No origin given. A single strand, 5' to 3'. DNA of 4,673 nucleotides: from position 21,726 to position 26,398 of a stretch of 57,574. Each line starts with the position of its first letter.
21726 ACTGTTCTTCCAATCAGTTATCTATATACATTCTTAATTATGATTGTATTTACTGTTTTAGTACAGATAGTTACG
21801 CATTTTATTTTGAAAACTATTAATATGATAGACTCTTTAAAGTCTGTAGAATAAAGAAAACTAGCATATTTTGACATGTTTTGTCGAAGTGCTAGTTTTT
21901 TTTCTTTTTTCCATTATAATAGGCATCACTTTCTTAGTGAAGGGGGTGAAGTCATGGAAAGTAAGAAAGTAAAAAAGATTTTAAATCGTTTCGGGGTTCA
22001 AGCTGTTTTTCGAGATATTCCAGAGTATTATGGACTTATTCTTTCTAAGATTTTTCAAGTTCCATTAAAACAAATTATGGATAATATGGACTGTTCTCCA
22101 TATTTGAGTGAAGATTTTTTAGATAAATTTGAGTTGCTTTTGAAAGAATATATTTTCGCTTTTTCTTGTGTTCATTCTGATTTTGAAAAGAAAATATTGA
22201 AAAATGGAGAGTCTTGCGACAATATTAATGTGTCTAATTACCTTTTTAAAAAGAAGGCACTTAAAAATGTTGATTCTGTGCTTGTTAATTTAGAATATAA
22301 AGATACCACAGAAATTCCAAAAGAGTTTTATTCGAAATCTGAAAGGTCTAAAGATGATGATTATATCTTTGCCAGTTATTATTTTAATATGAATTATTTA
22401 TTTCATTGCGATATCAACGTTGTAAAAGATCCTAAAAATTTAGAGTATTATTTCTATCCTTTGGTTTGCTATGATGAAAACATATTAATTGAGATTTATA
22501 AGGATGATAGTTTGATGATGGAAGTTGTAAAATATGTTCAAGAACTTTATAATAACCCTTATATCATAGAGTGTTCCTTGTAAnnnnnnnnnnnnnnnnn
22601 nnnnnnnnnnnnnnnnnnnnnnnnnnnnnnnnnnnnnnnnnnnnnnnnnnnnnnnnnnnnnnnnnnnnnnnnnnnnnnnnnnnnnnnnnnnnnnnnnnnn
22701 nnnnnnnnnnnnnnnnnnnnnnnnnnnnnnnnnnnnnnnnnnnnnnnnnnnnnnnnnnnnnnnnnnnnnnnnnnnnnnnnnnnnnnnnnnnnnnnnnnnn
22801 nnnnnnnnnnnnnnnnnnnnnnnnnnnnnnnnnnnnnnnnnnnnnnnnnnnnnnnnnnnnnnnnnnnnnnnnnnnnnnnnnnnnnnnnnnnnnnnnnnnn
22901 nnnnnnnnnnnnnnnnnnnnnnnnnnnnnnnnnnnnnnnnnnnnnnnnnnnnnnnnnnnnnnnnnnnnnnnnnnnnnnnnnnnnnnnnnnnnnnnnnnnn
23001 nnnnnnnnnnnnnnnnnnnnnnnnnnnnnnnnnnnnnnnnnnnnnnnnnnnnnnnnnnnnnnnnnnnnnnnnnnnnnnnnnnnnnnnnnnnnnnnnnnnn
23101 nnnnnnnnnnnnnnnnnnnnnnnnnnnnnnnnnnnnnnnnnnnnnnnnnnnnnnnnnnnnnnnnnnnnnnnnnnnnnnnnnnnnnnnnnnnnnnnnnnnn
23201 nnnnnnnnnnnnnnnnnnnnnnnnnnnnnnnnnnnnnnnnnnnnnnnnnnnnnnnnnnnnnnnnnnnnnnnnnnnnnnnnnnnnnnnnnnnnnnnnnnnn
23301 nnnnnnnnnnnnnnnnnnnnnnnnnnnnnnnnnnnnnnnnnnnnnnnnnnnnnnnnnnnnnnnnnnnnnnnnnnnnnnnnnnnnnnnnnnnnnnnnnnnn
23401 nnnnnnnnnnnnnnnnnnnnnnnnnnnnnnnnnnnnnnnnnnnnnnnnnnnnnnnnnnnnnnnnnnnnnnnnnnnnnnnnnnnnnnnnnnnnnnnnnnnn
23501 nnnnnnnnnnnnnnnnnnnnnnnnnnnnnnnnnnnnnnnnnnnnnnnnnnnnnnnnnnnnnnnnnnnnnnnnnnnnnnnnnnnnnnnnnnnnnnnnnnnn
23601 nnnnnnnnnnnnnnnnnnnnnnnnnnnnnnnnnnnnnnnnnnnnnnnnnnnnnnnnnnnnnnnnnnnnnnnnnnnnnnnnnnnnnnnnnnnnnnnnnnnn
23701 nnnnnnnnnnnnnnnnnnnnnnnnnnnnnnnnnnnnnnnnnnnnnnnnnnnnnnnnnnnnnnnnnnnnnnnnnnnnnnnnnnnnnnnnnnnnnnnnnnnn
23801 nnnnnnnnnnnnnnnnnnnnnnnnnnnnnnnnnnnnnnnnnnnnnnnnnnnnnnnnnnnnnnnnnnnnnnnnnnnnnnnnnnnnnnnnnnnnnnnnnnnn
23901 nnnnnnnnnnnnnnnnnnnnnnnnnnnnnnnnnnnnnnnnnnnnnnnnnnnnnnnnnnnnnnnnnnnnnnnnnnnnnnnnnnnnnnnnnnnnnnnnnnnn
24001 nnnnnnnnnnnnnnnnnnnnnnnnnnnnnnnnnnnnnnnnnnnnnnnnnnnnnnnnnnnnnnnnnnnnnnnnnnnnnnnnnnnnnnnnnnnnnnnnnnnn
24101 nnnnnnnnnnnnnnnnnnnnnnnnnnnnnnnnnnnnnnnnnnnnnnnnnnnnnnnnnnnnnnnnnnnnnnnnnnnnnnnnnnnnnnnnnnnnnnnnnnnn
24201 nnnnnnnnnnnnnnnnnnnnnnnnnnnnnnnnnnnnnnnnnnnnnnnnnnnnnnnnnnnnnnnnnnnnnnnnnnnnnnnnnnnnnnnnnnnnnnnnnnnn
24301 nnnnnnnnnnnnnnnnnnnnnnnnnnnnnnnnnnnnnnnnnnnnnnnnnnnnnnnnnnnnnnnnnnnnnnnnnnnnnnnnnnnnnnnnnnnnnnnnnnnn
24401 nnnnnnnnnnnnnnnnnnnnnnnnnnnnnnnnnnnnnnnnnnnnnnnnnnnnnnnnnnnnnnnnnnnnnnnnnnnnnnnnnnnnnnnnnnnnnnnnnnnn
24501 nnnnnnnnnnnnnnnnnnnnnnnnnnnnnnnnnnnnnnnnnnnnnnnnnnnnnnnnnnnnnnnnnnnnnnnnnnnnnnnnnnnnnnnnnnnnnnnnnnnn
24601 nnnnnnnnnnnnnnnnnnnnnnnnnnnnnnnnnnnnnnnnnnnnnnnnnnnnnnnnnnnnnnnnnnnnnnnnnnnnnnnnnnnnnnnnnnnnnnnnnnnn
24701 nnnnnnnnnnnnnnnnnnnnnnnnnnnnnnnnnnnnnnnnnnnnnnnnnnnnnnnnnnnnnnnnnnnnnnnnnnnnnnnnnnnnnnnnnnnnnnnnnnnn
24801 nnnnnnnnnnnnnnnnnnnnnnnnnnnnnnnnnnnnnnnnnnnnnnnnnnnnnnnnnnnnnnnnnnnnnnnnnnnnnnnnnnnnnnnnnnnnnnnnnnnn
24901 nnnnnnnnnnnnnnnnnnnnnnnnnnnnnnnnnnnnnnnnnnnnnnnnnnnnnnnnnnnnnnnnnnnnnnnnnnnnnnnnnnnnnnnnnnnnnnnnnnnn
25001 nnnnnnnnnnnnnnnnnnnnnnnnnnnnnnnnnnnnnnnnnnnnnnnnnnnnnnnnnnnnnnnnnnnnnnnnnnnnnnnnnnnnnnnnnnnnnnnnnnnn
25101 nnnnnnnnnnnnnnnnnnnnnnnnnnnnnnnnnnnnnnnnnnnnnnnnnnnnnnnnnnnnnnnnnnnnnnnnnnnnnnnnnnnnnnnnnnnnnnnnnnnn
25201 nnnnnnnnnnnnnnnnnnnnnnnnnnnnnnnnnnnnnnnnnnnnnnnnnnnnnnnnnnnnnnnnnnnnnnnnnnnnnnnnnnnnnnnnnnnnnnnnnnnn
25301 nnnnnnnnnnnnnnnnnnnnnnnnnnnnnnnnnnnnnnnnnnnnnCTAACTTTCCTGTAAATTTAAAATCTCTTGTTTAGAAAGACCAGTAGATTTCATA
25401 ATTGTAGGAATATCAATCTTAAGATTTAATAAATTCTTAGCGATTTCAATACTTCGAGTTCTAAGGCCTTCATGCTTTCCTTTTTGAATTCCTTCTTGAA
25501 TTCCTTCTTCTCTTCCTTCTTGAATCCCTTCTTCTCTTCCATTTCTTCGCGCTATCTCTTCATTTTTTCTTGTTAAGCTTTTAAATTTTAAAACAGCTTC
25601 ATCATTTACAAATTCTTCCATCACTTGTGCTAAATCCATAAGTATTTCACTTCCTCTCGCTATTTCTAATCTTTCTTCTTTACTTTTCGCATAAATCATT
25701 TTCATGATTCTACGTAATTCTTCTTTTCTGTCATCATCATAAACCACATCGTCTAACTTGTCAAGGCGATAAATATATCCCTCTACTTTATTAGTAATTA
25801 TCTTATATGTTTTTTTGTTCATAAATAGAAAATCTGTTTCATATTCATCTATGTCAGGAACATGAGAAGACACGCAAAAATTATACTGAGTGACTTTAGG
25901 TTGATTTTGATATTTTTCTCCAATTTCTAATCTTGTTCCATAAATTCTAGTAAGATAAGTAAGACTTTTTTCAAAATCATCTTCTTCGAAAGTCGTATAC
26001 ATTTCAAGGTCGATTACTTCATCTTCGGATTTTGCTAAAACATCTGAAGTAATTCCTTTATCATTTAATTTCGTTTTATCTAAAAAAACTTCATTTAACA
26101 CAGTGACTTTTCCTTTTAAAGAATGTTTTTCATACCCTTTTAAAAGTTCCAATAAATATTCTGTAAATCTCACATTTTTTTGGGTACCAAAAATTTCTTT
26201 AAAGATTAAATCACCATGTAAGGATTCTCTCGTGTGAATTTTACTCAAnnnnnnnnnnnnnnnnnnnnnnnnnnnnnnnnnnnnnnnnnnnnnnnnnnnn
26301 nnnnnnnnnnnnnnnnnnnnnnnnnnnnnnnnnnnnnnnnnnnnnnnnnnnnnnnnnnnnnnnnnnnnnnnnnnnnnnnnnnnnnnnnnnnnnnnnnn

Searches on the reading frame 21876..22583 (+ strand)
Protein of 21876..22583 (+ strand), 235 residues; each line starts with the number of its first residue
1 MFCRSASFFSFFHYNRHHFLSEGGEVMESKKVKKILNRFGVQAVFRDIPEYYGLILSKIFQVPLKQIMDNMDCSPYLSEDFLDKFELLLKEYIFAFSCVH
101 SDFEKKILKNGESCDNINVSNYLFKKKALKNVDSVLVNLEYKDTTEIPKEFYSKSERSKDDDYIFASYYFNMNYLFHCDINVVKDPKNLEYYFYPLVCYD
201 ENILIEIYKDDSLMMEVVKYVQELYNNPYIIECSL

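Call 7: search_protein_families(library=pfam, proteins=[window:21876-22583:+], max_evalue=0.01)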
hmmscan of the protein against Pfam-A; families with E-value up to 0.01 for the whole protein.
window:21876-22583:+ (235 aa): 0 families

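Call 18: find_encoding_contigs(protein=window:21876-22583:+, flank=6000, max_places=10)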
Protein window:21876-22583:+ (235 aa): 21 contigs read that carry it; 8 places shown.
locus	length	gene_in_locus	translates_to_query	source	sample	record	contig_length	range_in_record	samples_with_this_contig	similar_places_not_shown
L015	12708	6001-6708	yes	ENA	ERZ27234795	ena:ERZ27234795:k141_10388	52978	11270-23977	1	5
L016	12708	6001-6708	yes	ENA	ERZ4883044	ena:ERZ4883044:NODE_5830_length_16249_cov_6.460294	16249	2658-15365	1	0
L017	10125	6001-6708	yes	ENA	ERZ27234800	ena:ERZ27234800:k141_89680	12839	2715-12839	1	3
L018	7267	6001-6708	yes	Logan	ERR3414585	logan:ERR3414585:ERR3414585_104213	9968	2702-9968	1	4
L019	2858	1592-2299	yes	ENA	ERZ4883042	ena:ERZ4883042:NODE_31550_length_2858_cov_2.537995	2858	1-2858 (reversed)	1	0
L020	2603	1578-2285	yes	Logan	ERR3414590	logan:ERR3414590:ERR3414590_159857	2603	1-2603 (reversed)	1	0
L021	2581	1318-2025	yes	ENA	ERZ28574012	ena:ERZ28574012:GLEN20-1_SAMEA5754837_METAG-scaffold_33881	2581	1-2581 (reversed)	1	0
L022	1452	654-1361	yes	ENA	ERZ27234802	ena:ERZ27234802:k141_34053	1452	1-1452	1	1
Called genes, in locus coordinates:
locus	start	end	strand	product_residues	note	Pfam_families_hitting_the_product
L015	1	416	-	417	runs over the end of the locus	PF02388:FemAB, PF13480:Acetyltransf_6 (weak)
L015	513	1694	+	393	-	PF13425:O-antigen_lig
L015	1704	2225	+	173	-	PF00132:Hexapep, PF14602:Hexapep_2 (weak)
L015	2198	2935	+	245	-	PF02463:SMC_N (faint), PF00005:ABC_tran, PF13304:AAA_21 (faint)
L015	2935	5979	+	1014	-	PF12704:MacB_PCD (weak), PF02687:FtsX, PF12704:MacB_PCD (weak), PF02687:FtsX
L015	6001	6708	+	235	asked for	-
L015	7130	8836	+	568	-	-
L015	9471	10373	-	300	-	PF12784:PDDEXK_2, PF27070:HTH_Rpn_C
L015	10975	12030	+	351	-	PF00953:Glycos_transf_4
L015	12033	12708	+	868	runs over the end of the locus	PF04138:GtrA_DPMS_TM, PF13439:Glyco_transf_4 (weak), PF00534:Glycos_transf_1, PF20706:GT4-conflict (weak), PF13692:Glyco_trans_1_4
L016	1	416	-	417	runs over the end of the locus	PF02388:FemAB, PF13480:Acetyltransf_6 (weak)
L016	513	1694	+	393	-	PF13425:O-antigen_lig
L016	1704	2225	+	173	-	PF00132:Hexapep, PF14602:Hexapep_2 (weak)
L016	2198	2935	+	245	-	PF02463:SMC_N (faint), PF00005:ABC_tran, PF13304:AAA_21 (faint)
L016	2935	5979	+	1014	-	PF12704:MacB_PCD (weak), PF02687:FtsX, PF12704:MacB_PCD (weak), PF02687:FtsX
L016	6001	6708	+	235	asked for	-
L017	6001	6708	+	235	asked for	-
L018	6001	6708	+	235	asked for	-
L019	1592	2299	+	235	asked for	-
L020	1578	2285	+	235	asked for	-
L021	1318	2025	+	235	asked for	-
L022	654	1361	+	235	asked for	-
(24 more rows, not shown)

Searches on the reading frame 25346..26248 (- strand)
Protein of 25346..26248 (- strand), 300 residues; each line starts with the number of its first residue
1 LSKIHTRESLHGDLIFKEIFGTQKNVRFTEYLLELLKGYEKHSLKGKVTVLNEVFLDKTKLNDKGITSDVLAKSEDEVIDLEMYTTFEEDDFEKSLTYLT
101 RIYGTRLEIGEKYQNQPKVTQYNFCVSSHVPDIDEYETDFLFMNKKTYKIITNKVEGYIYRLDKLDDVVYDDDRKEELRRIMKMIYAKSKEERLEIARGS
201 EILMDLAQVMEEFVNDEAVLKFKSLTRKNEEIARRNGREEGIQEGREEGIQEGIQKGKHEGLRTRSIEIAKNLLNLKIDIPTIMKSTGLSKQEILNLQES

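Call 7: search_protein_families(library=pfam, proteins=[window:25346-26248:-], max_evalue=0.01)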
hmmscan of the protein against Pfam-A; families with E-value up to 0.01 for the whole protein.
window:25346-26248:- (300 aa): 2 families
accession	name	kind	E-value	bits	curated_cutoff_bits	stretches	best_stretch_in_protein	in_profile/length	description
PF12784.13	PDDEXK_2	-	7.6e-12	45.9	27.4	1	13-217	4-206/229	PD-(D/E)XK nuclease family transposase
PF09811.14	Yae1_N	-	0.0006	19.9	27.5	1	236-257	8-29/39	Essential protein Yae1, N terminal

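Call 17: find_encoding_contigs(protein=window:25346-26248:-, flank=6000, max_places=10)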
Protein window:25346-26248:- (300 aa): 6 contigs read that carry it; 4 places shown.
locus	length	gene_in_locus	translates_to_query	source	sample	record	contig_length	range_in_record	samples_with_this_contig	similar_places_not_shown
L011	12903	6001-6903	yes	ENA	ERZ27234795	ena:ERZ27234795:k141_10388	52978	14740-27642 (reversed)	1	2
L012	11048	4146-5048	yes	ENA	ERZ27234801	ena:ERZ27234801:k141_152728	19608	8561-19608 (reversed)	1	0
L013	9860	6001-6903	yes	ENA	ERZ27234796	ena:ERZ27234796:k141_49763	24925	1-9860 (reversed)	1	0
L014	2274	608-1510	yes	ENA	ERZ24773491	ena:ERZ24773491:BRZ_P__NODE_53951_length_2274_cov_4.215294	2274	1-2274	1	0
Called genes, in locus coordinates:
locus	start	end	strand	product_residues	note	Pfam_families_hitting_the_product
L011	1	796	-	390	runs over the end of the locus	PF09314:DUF1972, PF00534:Glycos_transf_1 (weak)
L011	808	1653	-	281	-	PF00535:Glycos_transf_2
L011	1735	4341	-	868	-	PF04138:GtrA_DPMS_TM, PF13439:Glyco_transf_4 (weak), PF00534:Glycos_transf_1, PF20706:GT4-conflict (weak), PF13692:Glyco_trans_1_4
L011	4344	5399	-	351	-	PF00953:Glycos_transf_4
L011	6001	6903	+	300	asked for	PF12784:PDDEXK_2, PF27070:HTH_Rpn_C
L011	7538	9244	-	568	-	-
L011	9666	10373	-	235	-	-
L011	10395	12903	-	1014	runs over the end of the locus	PF12704:MacB_PCD (weak), PF02687:FtsX, PF12704:MacB_PCD (weak), PF02687:FtsX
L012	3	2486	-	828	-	?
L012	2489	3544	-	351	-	PF00953:Glycos_transf_4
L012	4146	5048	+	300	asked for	PF12784:PDDEXK_2, PF27070:HTH_Rpn_C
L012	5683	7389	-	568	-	-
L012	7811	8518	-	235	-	-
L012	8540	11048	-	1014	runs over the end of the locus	PF12704:MacB_PCD (weak), PF02687:FtsX, PF12704:MacB_PCD (weak), PF02687:FtsX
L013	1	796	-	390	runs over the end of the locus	PF09314:DUF1972, PF00534:Glycos_transf_1 (weak)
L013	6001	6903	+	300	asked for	PF12784:PDDEXK_2, PF27070:HTH_Rpn_C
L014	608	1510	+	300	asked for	PF12784:PDDEXK_2, PF27070:HTH_Rpn_C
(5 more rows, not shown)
